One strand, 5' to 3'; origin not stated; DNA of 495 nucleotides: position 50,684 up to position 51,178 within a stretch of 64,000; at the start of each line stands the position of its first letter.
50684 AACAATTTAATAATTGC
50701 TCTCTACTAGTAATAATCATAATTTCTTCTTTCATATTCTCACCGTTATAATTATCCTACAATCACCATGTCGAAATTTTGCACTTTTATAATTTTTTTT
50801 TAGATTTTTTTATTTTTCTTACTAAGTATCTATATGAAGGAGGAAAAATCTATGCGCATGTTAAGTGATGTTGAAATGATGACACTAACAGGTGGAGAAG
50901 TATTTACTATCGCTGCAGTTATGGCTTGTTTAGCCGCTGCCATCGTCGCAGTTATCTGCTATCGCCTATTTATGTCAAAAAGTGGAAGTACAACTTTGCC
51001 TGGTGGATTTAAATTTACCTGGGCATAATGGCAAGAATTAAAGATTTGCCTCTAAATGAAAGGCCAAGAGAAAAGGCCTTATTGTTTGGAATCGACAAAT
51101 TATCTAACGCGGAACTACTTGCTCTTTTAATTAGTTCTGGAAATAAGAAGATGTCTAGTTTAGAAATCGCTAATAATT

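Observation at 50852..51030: Peptide with a textbook double-glycine leader, translationally coupled to radC and with no exporter in sight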

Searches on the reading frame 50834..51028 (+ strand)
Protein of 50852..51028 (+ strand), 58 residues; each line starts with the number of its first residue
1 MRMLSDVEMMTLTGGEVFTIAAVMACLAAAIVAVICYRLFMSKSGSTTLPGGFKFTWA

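Call 4: search_protein_families(library=pfam, proteins=[window:50852-51028:+], max_evalue=1)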
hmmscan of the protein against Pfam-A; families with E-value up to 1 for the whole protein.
window:50852-51028:+ (58 aa): 2 families
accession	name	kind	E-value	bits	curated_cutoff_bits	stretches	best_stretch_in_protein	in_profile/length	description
PF08114.16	PMP1_2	-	0.032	14.4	22.3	1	9-39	3-32/43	ATPase proteolipid family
PF05454.16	DAG1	-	0.1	12.4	23.3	1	17-49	150-180/290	Dystroglycan (Dystrophin-associated glycoprotein 1)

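Call 5: search_protein_families(library=ncbifam, proteins=[window:50852-51028:+, window:50834-51028:+], max_evalue=10)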
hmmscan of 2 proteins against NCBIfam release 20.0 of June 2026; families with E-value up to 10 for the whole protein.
window:50852-51028:+ (58 aa): 0 families

window:50834-51028:+ (64 aa): 0 families

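Call 6: find_homologous_proteins(query=window:50852-51025:+, max_evalue=10)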
Query window:50852-51025:+ (58 aa): 41 proteins with E <= 10 among 41 candidates.
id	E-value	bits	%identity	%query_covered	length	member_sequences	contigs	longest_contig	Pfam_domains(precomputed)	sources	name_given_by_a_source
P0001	2.5e-28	113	100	97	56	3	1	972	-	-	-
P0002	1.9e-27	111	95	100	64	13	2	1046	-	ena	-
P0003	2.6e-24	101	81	98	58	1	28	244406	-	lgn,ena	-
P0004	8.8e-24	99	78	100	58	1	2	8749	-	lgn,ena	-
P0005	1.8e-22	95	78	100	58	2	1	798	-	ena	-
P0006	2.3e-22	95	79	100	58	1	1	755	-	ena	-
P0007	4.8e-22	94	78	100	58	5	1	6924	-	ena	-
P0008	8.5e-22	93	72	100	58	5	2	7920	-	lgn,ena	-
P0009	1.2e-21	92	78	100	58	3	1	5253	-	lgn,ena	-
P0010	5.2e-21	91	76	100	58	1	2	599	-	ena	-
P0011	3.6e-20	88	74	100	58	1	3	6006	-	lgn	-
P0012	6.8e-20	87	70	98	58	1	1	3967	-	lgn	-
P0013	7.9e-20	87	72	100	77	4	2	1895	-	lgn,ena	-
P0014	9.2e-20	87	70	98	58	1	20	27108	-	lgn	-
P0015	3.1e-19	85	71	100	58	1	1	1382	-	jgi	jgi:hypothetical protein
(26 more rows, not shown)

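Call 8: find_related_loci(query=A1, collection=genome_contigs, flank=10000)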
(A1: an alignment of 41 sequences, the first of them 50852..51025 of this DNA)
Query A1 (58 aa) in genome_contigs; peptide patterns used: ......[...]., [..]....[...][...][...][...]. (x = any residue, [..] = any of these).
599 stretches matched a pattern (row limit reached: there are more); 62 encode a relative of the query (tblastn E <= 1e-3); 62 distinct loci.
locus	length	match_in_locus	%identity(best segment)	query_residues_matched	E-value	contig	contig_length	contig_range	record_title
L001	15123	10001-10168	70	2-57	1e-22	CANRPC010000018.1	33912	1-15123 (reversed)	MAG: uncultured Bacilli bacterium isolate Lapin-019__bin23 genome assembly, contig: Lapin-019__NODE_717_length_33912_cov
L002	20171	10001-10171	65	1-57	9e-22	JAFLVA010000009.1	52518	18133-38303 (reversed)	MAG: Erysipelotrichales bacterium isolate HAN093 Seq9, whole genome shotgun sequence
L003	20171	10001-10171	65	1-57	2e-21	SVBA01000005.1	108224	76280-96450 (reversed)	MAG: Erysipelotrichaceae bacterium isolate SIG216 NODE_55_length_108224_cov_39.173227, whole genome shotgun sequence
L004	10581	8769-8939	65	1-57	3e-21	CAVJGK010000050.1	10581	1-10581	Lachnospiraceae bacterium isolate G02630-L1_cleanbin_000025 genome assembly, contig: Spades_G02630-L1_contig_3144, whole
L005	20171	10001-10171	65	1-57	3e-20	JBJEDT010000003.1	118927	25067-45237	MAG: Bacilli bacterium isolate LOHA10_bin.022 NODE_10_length_118927_cov_17.090745, whole genome shotgun sequence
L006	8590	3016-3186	58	1-57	3e-19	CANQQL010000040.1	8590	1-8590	MAG: uncultured Bacilli bacterium isolate Lapin-011__bin74 genome assembly, contig: Lapin-011__NODE_9390_length_8590_cov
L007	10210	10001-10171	75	1-57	1e-18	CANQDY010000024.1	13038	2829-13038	MAG: uncultured Bacilli bacterium isolate Lapin-005__bin92 genome assembly, contig: Lapin-005__NODE_6547_length_13038_co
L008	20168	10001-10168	57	2-57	2e-18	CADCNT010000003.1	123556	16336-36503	MAG: uncultured Erysipelotrichaceae bacterium isolate RUG14810 genome assembly, contig: RUG14810_asm_3, whole genome sho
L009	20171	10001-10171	54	1-57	3e-18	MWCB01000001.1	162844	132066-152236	MAG: Tenericutes bacterium ADurb.Bin239 BWY30_contig000001, whole genome shotgun sequence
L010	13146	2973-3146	55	1-58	3e-18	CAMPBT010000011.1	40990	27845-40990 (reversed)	MAG: uncultured Bacillales bacterium isolate SRR873610_bin.55_metaWRAP_v1.3_MAG genome assembly, contig: NODE_1147_lengt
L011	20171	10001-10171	56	1-57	4e-18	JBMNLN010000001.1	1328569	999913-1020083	MAG: Bacilli bacterium isolate SBF912LR0HQ0038 contig_47007, whole genome shotgun sequence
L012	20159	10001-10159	61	4-57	7e-18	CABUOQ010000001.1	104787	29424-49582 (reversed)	MAG TPA_asm: uncultured Firmicutes bacterium isolate MGYG-HGUT-04199 genome assembly, contig: GUT_GENOME259479_1, whole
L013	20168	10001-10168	54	2-57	2e-17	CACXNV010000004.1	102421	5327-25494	MAG: uncultured Erysipelotrichaceae bacterium isolate RUG11432 genome assembly, contig: RUG11432_asm_4, whole genome sho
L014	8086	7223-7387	58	3-57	2e-17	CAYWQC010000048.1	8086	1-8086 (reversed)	MAG TPA_asm: uncultured Staphylococcaceae bacterium isolate binchicken_co157_111 genome assembly, contig: NODE_21923_len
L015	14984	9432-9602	56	1-57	3e-17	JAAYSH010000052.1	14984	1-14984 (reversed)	MAG: Erysipelotrichaceae bacterium isolate AS23ysBPME_309 129594_AS23, whole genome shotgun sequence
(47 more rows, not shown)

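Call 25: search_protein_representatives(alignment_id=A1)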
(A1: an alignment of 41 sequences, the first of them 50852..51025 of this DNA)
Query: 41 sequences, 58 profile positions. Proteins with E-value up to 0.001 (for the whole library): 72; up to 1e-10: 48; up to 1e-30: 0. The best 72 are listed.
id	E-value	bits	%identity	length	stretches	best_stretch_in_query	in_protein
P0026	5.5e-28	112.5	-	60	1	2-58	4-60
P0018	2.4e-25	104.0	-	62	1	16-58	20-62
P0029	5.0e-25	103.0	-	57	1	1-57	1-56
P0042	1.2e-24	101.8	-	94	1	2-58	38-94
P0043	1.3e-24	101.7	-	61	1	2-58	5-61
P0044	6.5e-24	99.5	-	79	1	2-57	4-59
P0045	1.0e-23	98.9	-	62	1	2-57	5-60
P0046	1.1e-23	98.7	-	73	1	1-57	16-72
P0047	1.6e-23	98.2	-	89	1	2-58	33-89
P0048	2.3e-23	97.7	-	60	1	2-58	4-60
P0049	2.6e-23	97.5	-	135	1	3-58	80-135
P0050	1.4e-22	95.2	-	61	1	1-57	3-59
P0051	2.5e-22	94.4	-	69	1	2-58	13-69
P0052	1.9e-21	91.5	-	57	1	1-57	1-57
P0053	1.1e-20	89.2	-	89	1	1-58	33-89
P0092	6.5e-09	51.4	-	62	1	1-58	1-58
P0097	6.6e-08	48.2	-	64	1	2-56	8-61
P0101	4.5e-05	39.1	-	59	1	2-57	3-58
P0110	8.5e-04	35.0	-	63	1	7-57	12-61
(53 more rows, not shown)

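Call 27: find_encoding_contigs(protein=P0101, flank=8000, max_places=4)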
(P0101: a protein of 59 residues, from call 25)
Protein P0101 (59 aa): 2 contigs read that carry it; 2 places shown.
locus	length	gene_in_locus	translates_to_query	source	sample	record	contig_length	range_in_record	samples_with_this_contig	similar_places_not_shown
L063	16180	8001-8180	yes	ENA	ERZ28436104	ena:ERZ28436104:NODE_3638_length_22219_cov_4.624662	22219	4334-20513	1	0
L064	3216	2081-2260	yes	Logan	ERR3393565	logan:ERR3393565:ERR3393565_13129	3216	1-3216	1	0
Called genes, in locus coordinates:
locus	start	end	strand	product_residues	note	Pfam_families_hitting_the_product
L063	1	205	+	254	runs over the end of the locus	-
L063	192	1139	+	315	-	PF01336:tRNA_anti-codon (weak), PF01966:HD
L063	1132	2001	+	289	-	PF01569:PAP2, PF14360:PAP2_C (weak)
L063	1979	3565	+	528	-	PF00005:ABC_tran, PF13304:AAA_21 (faint), PF12848:ABC_tran_Xtn, PF00005:ABC_tran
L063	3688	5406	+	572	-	-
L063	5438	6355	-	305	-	-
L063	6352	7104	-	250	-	PF20918:SPOCS_spoVID-N (faint)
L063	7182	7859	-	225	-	-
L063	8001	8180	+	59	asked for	-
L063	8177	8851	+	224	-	PF20582:UPF0758_N, PF04002:RadC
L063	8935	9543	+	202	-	PF03775:MinC_C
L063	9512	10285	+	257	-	PF00142:Fer4_NifH (faint), PF01656:CbiA, PF02374:ArsA_ATPase (faint), PF06564:CBP_BcsQ (faint), PF09140:MipZ, PF10609:ParA, PF13614:AAA_31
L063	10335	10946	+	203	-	PF01551:Peptidase_M23 (weak)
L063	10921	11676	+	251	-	PF02163:Peptidase_M50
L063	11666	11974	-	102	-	-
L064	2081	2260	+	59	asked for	-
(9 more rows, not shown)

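Call 28: find_encoding_contigs(protein=P0092, flank=6000, max_places=3)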
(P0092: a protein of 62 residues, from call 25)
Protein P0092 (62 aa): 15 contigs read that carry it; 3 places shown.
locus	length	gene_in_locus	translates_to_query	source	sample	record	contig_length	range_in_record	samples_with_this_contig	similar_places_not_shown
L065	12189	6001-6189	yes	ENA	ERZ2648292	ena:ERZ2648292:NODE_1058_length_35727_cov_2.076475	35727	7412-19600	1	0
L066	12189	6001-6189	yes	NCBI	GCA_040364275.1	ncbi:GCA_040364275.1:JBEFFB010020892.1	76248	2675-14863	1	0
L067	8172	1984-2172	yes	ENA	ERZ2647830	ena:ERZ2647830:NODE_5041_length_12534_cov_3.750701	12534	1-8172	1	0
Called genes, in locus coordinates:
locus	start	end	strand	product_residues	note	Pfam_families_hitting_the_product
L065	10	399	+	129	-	PF02190:LON_substr_bdg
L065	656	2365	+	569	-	PF08298:AAA_PrkA (weak), PF00004:AAA, PF07724:AAA_2 (weak), PF07728:AAA_5, PF13401:AAA_22 (faint), PF22667:Lon_lid, PF05362:Lon_C, PF13541:ChlI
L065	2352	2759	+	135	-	PF00350:Dynamin_N (faint), PF01926:MMR_HSR1, PF02421:FeoB_N (weak)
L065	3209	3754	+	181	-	PF01476:LysM (faint)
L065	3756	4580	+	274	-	-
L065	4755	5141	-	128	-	-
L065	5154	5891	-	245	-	-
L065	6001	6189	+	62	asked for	-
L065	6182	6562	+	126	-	PF20582:UPF0758_N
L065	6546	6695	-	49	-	-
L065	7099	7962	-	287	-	PF13672:PP2C_2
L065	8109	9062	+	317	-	PF01734:Patatin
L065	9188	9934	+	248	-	-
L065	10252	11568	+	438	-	PF12705:PDDEXK_1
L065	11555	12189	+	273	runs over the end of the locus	PF00580:UvrD-helicase, PF13245:AAA_19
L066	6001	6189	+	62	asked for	-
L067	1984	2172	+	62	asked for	-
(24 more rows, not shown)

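Call 29: find_encoding_contigs(protein=P0097, flank=6000, max_places=3)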
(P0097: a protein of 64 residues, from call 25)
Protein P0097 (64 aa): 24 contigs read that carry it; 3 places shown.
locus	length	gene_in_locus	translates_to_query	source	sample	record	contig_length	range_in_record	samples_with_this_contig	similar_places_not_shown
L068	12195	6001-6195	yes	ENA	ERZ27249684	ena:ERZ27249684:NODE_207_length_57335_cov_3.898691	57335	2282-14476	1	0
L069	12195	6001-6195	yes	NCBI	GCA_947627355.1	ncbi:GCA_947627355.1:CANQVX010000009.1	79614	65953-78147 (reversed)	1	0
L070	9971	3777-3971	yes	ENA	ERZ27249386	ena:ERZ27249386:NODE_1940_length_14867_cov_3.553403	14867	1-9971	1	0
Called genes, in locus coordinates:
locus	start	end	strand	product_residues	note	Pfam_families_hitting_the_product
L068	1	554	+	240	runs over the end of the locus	PF01643:Acyl-ACP_TE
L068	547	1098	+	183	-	PF13847:Methyltransf_31, PF13649:Methyltransf_25 (weak), PF06962:rRNA_methylase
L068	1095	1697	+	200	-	PF01725:Ham1p_like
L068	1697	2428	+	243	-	PF01975:SurE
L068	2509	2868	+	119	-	-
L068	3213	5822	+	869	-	PF00133:tRNA-synt_1, PF01406:tRNA-synt_1e (faint), PF09334:tRNA-synt_1g, PF13603:tRNA-synt_1_2, PF09334:tRNA-synt_1g, PF08264:Anticodon_1, PF10458:Val_tRNA-synt_C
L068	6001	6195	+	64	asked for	-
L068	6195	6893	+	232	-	PF20582:UPF0758_N, PF04002:RadC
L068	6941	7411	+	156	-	PF03775:MinC_C (weak)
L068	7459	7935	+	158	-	-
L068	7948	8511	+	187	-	PF01330:RuvA_N, PF14520:HHH_5, PF21176:RecR_HhH (faint), PF07499:RuvA_C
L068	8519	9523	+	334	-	PF05496:RuvB_N, PF05673:DUF815 (faint), PF01078:Mg_chelatase (faint), PF13173:AAA_14 (weak), PF00004:AAA, PF07728:AAA_5 (weak), PF17864:AAA_lid_4, PF05491:WHD_RuvB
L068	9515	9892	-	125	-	PF12670:DUF3792 (weak)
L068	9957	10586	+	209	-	PF04239:DUF421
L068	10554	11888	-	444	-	PF01943:Polysacc_synt, PF01554:MatE (weak)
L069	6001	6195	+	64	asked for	-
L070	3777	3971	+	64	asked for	-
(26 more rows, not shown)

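Call 30: find_encoding_contigs(protein=P0110, flank=6000, max_places=3)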
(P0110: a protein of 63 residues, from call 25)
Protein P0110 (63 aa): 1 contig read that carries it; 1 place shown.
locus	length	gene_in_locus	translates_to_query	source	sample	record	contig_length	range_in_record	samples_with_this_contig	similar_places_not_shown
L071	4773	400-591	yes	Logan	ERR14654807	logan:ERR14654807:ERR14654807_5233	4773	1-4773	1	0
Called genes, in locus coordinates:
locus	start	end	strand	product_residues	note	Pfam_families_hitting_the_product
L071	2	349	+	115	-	?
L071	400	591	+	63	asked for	-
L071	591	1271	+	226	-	PF20582:UPF0758_N, PF04002:RadC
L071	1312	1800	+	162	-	-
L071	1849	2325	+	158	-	-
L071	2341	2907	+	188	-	PF01330:RuvA_N, PF14520:HHH_5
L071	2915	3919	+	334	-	PF05496:RuvB_N, PF01078:Mg_chelatase (faint), PF13173:AAA_14 (weak), PF00004:AAA, PF07728:AAA_5 (weak), PF17864:AAA_lid_4, PF05491:WHD_RuvB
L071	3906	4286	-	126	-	PF12670:DUF3792 (weak)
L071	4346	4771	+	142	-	?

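Call 35: search_protein_families(library=ncbifam, alignment_id=A1, max_evalue=1)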
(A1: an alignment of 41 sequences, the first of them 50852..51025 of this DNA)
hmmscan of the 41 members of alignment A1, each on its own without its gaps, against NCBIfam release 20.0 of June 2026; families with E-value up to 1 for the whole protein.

A. member 1, window:50852-51025:+ (58 aa): 0 families

B. families by the number of members that match (of 41 scanned): 31 families (the first 25 are shown)
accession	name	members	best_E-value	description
TIGR03949.1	bact_IIb_cerein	14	4.5e-06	class IIb bacteriocin, lactobin A/cerein 7B family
TIGR01847.1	bacteriocin_sig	12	0.0077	bacteriocin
NF007722.0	PRK10414.1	5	0.031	tol-pal system-associated acyl-CoA thioesterase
NF051874.1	PVV_CTERM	4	0.01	PVV-CTERM domain-containing choice-of-anchor G protein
TIGR03893.1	lant_SP_1948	3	0.016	lichenicidin A2 family type 2 lantibiotic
NF038034.1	lactGbeta_entB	2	0.0091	lactococcin G-beta/enterocin 1071B family bacteriocin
NF042931.1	SAG1386_EF1546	2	0.014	SAG1386/EF1546 family surface-associated protein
NF052597.1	FILTED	2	0.029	FILTED domain-containing surface protein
NF038153.1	lant_leader_L1a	2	0.06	class I lanthipeptide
NF047374.1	CD_typeI_toxin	2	0.097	type I toxin-antitoxin system toxin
NF038035.1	lactGalph_entA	2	0.11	lactococcin G-alpha/enterocin 1071A family bacteriocin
NF006625.0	PRK09194.1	1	1.3e-05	proline--tRNA ligase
TIGR00409.1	proS_fam_II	1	0.00033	proline--tRNA ligase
NF003640.0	PRK05277.1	1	0.016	H(+)/Cl(-) exchange transporter ClcA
NF007878.0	PRK10582.1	1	0.016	cytochrome o ubiquinol oxidase subunit IV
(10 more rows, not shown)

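Call 36: search_protein_families(library=pfam, alignment_id=A1, max_evalue=1)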
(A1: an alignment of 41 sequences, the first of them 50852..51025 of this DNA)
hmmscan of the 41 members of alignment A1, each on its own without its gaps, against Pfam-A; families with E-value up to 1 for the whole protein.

A. member 1, window:50852-51025:+ (58 aa): 2 families
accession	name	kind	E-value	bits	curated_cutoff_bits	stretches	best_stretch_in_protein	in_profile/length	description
PF08114.16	PMP1_2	-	0.032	14.4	22.3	1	9-39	3-32/43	ATPase proteolipid family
PF05454.16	DAG1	-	0.1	12.4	23.3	1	17-49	150-180/290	Dystroglycan (Dystrophin-associated glycoprotein 1)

B. families by the number of members that match (of 41 scanned): 27 families (the first 25 are shown)
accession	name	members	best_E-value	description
PF08114.16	PMP1_2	13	0.0086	ATPase proteolipid family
PF05454.16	DAG1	10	0.038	Dystroglycan (Dystrophin-associated glycoprotein 1)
PF20082.4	DUF6476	9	8.5e-05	Family of unknown function (DUF6476)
PF10439.15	Bacteriocin_IIc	8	0.0022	Bacteriocin class II with double-glycine leader peptide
PF01034.25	Syndecan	7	0.0051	Syndecan domain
PF11346.13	DUF3149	6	0.074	Protein of unknown function (DUF3149)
PF04369.19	Lactococcin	5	0.054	Lactococcin-like family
PF06271.18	RDD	3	0.001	RDD family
PF06682.17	SARAF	3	0.035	SOCE-associated regulatory factor of calcium homoeostasis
PF12669.12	FeoB_associated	3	0.081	FeoB-associated Cys-rich membrane protein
PF11085.13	YqhR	2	0.009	Conserved membrane protein YqhR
PF06024.17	Orf78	2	0.036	Orf78 (ac78)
PF03047.20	ComC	2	0.04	COMC family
PF04964.19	Flp_Fap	2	0.049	Flp/Fap pilin component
PF01618.21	MotA_ExbB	2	0.051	MotA/TolQ/ExbB proton channel family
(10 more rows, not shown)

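Call 37: predict_structure(alignment_id=A1)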
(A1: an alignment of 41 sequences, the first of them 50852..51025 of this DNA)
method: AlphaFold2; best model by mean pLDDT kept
length: 58 residues; sequences in the alignment: 41
mean_pLDDT: 73.8   pTM: 0.41
mean pLDDT of the five models: 73.8, 72.5, 69.9, 69.4, 67.2
residues with pLDDT >= 90: 8; 70-90: 26; 50-70: 24; < 50: 0
segments of 3 or more residues with pLDDT < 50: none
pLDDT, mean of each block of 10 residues (from residue 1): 72 70 90 82 63 64
secondary structure, 60 per line:
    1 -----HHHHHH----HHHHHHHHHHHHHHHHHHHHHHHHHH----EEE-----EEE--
elements in order: H6-11 H16-41 E46-48 E54-56

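Call 67: search_dna_similar(query=window:50852-51025:+, collection=plasmids, mode=protein, max_evalue=0.001, max_rows=10)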
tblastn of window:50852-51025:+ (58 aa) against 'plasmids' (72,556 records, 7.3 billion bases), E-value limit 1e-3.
No match.

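Call 68: search_dna_similar(query=window:50852-51025:+, collection=phages, mode=protein, max_evalue=0.001, max_rows=10)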
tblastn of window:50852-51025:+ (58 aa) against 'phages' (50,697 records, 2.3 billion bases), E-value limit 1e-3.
No match.
